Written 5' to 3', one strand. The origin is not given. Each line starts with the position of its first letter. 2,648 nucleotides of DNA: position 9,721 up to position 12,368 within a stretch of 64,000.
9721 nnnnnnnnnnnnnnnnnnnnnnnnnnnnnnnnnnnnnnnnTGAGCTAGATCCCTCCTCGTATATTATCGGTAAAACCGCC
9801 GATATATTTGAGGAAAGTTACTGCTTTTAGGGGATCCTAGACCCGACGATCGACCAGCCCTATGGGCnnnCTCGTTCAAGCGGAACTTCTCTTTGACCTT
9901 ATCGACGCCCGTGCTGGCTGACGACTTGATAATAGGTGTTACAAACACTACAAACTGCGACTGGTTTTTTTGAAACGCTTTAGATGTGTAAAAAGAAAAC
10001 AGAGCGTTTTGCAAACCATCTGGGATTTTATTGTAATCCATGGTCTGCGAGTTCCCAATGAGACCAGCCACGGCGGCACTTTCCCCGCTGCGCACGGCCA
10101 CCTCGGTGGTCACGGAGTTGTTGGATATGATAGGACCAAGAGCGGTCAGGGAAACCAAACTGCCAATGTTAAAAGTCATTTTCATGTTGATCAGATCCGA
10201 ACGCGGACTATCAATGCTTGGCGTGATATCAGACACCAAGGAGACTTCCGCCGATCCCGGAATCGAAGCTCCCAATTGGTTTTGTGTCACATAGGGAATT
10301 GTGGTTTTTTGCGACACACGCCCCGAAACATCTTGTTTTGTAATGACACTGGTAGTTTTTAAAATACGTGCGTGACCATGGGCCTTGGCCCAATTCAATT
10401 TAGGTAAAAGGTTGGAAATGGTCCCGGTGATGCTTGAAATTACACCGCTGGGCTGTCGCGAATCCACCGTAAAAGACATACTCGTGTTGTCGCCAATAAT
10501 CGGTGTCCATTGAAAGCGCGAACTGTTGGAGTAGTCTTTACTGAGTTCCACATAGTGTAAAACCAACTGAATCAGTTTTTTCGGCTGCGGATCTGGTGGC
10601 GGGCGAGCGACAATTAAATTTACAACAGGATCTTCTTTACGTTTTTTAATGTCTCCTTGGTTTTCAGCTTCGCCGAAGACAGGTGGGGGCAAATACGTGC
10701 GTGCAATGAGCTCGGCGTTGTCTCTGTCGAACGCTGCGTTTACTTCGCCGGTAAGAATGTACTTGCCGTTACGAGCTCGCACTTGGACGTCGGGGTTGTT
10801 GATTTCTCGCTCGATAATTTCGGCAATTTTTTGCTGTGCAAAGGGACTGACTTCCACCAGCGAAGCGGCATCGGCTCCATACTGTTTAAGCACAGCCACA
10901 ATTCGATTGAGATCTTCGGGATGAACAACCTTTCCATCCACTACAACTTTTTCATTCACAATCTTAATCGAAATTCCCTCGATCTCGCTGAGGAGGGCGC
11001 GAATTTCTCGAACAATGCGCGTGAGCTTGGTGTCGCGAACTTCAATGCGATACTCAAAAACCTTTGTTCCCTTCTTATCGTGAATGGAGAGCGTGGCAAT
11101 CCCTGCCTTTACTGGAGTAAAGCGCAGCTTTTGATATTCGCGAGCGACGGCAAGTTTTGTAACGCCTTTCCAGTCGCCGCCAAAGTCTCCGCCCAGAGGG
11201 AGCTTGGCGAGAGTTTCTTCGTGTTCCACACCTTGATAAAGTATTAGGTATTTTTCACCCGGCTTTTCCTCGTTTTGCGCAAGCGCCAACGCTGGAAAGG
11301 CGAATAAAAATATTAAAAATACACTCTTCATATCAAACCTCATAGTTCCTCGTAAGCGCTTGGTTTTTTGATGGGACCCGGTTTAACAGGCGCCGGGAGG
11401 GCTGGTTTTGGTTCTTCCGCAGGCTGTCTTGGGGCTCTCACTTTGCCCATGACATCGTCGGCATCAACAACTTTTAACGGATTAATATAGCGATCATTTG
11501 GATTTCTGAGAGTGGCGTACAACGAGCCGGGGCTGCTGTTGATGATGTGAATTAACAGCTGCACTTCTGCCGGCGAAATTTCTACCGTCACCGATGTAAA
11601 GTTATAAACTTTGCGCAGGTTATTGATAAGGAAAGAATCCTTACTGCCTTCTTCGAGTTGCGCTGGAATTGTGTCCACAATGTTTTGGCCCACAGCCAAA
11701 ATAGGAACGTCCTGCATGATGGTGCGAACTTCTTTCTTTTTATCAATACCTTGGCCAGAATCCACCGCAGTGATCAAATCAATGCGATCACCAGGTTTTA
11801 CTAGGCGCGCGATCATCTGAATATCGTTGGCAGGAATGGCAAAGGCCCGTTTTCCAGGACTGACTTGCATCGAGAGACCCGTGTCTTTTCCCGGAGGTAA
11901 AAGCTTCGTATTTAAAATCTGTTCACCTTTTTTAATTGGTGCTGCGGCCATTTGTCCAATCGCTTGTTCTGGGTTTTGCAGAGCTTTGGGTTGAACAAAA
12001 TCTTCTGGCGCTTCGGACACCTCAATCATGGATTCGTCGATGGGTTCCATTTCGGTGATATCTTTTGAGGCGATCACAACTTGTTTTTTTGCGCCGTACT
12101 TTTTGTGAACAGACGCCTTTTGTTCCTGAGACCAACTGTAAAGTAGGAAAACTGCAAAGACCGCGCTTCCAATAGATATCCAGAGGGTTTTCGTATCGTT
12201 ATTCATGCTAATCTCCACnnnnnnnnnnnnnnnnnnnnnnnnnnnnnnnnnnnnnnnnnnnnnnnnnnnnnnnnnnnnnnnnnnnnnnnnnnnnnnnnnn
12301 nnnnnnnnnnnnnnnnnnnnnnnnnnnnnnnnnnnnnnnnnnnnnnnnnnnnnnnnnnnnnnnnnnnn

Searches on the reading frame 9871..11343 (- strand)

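Call 51: search_protein_families(library=pfam, proteins=[window:9871-11343:-], max_evalue=0.001)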
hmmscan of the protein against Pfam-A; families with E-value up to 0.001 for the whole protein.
window:9871-11343:- (491 aa): 2 families
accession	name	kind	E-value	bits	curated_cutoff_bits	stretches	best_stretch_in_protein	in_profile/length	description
PF00263.26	Secretin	-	2.6e-15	56.9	27.5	1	320-472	3-167/169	Bacterial type II and III secretion system protein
PF04972.22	BON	-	4.5e-08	33.7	27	1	170-216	6-54/69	BON domain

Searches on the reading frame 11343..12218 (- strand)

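Call 51: search_protein_families(library=pfam, proteins=[window:11343-12218:-], max_evalue=0.001)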
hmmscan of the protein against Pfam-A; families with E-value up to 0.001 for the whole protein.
window:11343-12218:- (292 aa): 3 families
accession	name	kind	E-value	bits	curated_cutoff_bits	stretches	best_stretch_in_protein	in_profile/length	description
PF16976.10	RcpC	-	2.7e-17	63.2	28.8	1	114-237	2-113/114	Flp pilus assembly protein RcpC/CpaB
PF08666.17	SAF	-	1.3e-08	35.6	21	1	46-104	2-60/63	SAF domain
PF13144.11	ChapFlgA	-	0.00097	19.6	23.8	0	46-106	2-60/122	Chaperone for flagella basal body P-ring formation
